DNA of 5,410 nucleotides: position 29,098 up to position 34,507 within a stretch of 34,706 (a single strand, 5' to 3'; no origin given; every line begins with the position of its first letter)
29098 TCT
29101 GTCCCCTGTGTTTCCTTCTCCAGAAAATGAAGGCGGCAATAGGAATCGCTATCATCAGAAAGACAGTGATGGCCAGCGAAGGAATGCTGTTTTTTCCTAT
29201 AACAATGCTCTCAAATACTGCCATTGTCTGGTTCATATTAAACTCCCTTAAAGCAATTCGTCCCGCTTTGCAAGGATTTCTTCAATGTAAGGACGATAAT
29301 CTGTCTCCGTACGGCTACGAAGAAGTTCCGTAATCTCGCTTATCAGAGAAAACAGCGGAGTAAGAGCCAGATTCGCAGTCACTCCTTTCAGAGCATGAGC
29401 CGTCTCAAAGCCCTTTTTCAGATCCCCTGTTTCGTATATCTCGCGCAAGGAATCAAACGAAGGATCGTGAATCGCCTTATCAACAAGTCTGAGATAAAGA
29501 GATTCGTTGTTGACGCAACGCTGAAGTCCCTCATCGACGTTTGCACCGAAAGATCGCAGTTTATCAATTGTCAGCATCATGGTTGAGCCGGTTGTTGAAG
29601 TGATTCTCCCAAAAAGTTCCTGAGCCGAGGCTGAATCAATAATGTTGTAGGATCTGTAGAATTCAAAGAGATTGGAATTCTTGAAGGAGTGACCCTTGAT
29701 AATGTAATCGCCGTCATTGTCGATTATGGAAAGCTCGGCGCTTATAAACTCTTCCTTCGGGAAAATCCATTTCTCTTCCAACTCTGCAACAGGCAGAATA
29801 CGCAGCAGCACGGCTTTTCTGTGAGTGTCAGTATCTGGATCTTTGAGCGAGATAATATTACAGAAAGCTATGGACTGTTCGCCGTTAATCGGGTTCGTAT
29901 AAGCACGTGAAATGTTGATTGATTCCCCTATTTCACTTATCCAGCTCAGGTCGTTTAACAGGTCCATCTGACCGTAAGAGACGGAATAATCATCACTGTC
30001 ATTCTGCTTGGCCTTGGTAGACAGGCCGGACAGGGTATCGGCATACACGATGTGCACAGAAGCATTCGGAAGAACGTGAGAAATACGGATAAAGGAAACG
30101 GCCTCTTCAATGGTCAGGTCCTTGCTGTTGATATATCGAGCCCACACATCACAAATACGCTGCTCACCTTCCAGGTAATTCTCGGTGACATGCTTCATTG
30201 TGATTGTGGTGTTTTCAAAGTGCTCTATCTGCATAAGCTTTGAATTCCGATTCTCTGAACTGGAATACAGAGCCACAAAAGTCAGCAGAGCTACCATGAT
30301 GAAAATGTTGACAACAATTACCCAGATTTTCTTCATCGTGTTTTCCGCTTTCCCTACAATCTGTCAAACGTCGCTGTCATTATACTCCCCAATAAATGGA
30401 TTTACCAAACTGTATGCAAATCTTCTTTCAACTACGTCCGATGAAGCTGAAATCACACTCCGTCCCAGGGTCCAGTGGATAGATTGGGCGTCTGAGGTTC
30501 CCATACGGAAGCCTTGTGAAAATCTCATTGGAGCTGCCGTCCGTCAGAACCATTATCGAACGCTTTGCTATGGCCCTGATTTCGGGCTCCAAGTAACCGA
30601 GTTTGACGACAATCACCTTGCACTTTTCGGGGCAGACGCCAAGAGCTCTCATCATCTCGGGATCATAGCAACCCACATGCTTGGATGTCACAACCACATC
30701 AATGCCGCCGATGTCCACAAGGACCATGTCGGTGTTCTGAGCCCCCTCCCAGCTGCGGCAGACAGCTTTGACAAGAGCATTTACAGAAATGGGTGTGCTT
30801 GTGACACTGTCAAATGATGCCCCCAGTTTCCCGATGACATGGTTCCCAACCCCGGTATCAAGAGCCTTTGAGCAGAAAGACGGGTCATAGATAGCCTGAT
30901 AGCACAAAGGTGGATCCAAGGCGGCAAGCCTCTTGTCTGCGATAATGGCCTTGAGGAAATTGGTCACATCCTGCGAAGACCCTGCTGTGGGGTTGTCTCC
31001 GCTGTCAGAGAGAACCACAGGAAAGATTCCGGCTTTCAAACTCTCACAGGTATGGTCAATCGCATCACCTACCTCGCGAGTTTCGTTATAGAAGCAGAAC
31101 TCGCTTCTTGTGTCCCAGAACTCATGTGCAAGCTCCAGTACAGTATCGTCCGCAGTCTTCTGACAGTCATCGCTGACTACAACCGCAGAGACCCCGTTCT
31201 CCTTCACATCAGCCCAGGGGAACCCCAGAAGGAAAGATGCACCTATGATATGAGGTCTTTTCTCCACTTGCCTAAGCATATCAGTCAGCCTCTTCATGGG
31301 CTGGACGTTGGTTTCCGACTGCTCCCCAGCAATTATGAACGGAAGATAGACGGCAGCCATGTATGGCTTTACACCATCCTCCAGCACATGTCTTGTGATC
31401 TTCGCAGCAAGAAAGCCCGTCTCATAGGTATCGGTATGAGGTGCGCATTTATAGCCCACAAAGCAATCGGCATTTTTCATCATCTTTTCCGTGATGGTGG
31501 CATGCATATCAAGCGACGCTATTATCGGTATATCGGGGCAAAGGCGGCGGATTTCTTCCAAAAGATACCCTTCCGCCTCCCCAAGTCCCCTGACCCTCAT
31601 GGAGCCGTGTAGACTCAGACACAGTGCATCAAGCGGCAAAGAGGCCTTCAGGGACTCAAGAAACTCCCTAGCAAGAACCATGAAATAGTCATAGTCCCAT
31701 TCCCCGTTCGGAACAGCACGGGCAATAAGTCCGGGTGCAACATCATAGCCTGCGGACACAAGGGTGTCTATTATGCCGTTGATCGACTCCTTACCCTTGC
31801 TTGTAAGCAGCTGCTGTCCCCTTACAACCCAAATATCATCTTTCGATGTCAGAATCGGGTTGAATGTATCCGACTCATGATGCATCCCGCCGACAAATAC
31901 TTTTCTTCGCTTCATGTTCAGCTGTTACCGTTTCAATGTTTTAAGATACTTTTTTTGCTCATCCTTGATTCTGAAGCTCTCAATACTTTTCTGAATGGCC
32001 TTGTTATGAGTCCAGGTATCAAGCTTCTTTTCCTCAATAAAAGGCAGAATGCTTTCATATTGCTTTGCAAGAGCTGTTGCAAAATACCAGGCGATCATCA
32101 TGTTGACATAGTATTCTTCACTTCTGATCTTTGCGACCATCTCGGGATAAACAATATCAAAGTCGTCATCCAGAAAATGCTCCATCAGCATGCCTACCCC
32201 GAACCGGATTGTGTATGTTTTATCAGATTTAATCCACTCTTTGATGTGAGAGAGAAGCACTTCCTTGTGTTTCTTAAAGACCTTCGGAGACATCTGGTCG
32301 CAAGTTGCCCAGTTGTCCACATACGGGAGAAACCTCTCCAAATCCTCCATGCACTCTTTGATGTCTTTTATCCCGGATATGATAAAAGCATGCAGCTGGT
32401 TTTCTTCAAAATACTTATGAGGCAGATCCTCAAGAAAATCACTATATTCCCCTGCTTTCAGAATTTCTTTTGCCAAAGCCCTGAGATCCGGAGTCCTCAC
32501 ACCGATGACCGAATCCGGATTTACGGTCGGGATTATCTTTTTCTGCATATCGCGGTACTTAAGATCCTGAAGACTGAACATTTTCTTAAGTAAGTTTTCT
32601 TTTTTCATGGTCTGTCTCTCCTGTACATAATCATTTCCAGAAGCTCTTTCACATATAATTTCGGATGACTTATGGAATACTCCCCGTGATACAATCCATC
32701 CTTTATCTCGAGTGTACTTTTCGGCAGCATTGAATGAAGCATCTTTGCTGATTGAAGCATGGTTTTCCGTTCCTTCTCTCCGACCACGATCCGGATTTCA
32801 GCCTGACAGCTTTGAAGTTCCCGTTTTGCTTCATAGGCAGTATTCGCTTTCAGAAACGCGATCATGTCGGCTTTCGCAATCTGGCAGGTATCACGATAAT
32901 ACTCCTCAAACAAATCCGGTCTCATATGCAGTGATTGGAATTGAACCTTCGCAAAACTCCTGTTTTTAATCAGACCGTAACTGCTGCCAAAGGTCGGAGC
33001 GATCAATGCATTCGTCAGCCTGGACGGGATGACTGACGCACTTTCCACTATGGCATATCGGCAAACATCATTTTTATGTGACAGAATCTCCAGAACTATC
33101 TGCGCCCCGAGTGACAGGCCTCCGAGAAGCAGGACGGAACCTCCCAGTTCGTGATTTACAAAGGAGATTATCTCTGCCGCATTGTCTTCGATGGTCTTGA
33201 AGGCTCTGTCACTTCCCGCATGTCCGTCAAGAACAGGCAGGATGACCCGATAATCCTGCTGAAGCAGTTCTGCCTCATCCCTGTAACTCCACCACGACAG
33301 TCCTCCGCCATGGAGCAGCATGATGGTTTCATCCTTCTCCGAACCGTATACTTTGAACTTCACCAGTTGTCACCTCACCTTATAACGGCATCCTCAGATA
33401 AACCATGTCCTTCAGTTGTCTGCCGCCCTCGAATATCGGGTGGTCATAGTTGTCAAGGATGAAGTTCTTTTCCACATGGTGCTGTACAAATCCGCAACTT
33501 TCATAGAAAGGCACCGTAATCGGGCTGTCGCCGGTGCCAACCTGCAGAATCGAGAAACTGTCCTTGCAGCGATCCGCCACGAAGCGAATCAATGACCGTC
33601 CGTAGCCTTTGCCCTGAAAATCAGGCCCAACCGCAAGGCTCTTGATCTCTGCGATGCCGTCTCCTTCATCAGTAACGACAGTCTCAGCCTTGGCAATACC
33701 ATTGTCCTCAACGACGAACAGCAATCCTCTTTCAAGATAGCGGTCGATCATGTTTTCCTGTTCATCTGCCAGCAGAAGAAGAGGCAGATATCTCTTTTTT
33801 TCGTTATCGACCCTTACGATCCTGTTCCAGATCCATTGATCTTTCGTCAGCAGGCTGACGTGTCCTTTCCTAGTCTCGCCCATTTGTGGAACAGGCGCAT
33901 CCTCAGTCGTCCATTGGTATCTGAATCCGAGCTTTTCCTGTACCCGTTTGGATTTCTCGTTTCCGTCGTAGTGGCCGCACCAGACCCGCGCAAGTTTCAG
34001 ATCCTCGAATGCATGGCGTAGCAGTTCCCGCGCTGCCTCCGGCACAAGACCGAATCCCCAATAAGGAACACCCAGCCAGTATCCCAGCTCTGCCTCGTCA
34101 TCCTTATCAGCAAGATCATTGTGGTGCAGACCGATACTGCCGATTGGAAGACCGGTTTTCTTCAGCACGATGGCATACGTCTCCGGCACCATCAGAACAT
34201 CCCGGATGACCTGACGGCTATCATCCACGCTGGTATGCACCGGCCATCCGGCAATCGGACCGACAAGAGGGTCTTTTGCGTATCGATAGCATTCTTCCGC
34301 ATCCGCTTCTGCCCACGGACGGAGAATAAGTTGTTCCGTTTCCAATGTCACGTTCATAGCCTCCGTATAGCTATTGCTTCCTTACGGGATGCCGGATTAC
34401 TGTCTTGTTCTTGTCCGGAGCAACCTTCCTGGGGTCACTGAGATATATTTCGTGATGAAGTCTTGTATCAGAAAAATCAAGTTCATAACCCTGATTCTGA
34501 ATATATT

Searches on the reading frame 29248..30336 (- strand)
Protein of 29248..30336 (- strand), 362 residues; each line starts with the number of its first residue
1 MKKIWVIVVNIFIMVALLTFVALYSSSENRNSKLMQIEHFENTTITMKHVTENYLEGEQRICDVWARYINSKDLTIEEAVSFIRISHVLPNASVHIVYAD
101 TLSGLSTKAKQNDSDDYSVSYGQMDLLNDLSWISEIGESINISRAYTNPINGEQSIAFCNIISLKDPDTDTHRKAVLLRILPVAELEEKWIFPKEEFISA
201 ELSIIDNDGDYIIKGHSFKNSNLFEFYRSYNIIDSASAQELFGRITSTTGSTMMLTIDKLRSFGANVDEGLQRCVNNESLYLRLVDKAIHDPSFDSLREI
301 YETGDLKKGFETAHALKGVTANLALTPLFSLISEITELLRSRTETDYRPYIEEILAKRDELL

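Call 12: search_protein_families(library=pfam, proteins=[window:29248-30336:-], max_evalue=0.001)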
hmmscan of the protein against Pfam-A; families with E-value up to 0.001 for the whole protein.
window:29248-30336:- (362 aa): 1 family
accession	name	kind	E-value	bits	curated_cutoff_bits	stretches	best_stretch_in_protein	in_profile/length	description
PF01627.28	Hpt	-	2.3e-05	25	24.6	1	295-355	15-75/84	Hpt domain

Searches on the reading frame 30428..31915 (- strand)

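Call 12: search_protein_families(library=pfam, proteins=[window:30428-31915:-], max_evalue=0.001)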
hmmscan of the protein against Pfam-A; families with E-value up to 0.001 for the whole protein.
window:30428-31915:- (495 aa): 2 families
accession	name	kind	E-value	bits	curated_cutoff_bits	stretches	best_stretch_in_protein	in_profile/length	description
PF07364.17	DUF1485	-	9.4e-92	307.8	22.8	1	5-288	1-288/290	Metallopeptidase family M81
PF07171.17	MlrC_C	-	1.2e-44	153.1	27.2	1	302-471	1-176/178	MlrC C-terminus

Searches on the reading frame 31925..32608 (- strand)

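Call 12: search_protein_families(library=pfam, proteins=[window:31925-32608:-], max_evalue=0.001)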
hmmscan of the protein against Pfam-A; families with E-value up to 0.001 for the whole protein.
window:31925-32608:- (227 aa): 1 family
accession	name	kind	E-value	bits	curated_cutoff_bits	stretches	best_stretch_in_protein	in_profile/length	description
PF08713.17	DNA_alkylation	-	6.6e-20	72.1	21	1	24-207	19-212/213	DNA alkylation repair enzyme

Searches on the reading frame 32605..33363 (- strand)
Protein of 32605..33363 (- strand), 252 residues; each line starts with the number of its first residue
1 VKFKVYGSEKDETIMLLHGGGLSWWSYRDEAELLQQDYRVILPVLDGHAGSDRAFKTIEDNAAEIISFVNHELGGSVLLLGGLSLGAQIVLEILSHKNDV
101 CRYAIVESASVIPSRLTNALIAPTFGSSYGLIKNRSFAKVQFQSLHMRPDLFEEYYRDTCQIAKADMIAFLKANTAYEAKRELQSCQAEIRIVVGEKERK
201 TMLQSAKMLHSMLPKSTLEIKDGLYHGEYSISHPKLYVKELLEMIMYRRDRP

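Call 12: search_protein_families(library=pfam, proteins=[window:32605-33363:-], max_evalue=0.001)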
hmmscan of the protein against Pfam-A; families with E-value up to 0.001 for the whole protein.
window:32605-33363:- (252 aa): 3 families
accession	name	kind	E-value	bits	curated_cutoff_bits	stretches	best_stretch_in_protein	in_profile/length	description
PF12697.13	Abhydrolase_6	-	2.3e-11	45.2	26.3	1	15-226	2-204/217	Alpha/beta hydrolase family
PF12146.15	Hydrolase_4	-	2.7e-08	33.9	27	1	9-226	2-232/239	Serine aminopeptidase, S33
PF00561.26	Abhydrolase_1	-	3.1e-08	34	25.8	1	13-117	2-112/245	alpha/beta hydrolase fold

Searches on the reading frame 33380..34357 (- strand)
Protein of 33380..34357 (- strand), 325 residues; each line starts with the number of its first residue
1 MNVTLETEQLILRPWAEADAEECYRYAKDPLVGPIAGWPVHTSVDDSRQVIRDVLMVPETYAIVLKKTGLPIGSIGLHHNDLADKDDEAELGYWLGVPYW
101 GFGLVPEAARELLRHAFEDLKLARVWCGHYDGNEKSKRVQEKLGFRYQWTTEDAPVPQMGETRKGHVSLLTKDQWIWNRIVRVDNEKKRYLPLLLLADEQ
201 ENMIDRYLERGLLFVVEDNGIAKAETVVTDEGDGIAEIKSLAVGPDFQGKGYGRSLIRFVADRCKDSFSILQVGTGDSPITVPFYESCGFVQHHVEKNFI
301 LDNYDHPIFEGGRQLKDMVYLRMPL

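Call 12: search_protein_families(library=pfam, proteins=[window:33380-34357:-], max_evalue=0.001)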
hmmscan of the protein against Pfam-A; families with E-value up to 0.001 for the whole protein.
window:33380-34357:- (325 aa): 5 families
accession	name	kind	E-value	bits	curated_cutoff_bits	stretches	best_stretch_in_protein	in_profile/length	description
PF13302.13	Acetyltransf_3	-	4.5e-33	115.3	25.4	1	10-146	2-138/138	Acetyltransferase (GNAT) domain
PF00583.31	Acetyltransf_1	-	3e-19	69.9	20.7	2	209-290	31-116/116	Acetyltransferase (GNAT) family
PF13508.13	Acetyltransf_7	-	3.6e-12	46.9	27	1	211-291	3-83/84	Acetyltransferase (GNAT) domain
PF13673.13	Acetyltransf_10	-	1.1e-09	38.8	23.6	1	226-297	46-114/128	Acetyltransferase (GNAT) domain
PF08445.16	FR47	-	1.5e-05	25.3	22.1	0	236-292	22-79/86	FR47-like protein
